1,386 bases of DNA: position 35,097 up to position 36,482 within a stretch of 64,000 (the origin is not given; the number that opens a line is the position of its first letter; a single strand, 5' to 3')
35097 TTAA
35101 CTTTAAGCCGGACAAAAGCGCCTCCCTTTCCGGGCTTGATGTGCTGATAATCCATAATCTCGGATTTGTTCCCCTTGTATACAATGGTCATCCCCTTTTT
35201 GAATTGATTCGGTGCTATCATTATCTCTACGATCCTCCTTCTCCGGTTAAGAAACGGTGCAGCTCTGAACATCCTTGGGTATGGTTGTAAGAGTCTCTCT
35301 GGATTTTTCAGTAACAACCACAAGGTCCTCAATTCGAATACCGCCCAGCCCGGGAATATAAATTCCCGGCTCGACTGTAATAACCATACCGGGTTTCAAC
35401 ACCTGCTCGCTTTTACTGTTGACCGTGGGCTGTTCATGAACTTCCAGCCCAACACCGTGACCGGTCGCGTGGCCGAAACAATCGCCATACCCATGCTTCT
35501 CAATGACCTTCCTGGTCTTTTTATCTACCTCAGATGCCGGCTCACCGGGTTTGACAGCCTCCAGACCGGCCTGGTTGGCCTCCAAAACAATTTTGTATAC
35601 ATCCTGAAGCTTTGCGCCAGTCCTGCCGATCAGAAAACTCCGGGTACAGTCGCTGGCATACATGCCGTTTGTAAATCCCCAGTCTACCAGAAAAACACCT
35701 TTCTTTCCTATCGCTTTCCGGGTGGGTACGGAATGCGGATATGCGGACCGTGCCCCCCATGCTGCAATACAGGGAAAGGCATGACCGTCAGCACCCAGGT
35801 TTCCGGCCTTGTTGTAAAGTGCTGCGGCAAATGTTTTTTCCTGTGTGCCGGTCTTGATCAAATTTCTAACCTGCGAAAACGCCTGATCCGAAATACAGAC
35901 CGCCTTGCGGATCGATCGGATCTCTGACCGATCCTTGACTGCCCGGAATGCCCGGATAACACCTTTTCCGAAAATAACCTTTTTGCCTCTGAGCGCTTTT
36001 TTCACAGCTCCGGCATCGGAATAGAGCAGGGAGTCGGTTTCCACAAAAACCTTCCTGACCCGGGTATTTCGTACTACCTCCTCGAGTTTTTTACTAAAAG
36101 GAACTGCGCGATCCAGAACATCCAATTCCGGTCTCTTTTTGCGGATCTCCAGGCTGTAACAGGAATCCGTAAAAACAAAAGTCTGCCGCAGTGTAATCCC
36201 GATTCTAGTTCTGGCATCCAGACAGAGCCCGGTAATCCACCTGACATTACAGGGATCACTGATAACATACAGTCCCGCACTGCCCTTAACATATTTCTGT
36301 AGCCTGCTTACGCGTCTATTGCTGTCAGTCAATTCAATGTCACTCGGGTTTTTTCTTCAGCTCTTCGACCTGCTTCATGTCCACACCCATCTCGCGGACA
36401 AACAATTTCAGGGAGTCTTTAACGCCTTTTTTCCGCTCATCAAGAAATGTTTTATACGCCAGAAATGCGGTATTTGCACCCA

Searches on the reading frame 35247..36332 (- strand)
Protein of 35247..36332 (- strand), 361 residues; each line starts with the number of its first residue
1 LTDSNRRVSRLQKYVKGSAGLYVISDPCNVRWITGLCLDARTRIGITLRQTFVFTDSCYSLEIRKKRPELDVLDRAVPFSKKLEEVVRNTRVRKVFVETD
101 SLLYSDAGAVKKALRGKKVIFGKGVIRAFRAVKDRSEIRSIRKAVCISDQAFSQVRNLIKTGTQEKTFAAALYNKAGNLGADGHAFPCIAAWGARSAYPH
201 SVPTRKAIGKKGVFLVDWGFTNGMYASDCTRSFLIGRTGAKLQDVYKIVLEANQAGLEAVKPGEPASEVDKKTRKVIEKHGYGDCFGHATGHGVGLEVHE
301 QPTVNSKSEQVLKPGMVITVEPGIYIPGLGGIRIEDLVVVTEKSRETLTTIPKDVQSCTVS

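Call 28: search_protein_families(library=pfam, proteins=[window:35247-36332:-], max_evalue=0.001)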
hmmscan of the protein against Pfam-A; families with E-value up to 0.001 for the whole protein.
window:35247-36332:- (361 aa): 2 families
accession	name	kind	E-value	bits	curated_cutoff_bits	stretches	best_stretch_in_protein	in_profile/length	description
PF00557.29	Peptidase_M24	-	2.9e-64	217.1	23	1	140-342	2-208/208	Metallopeptidase family M24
PF01321.24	Creatinase_N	-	6.9e-06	27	22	1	7-132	1-128/128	Creatinase/Prolidase N-terminal domain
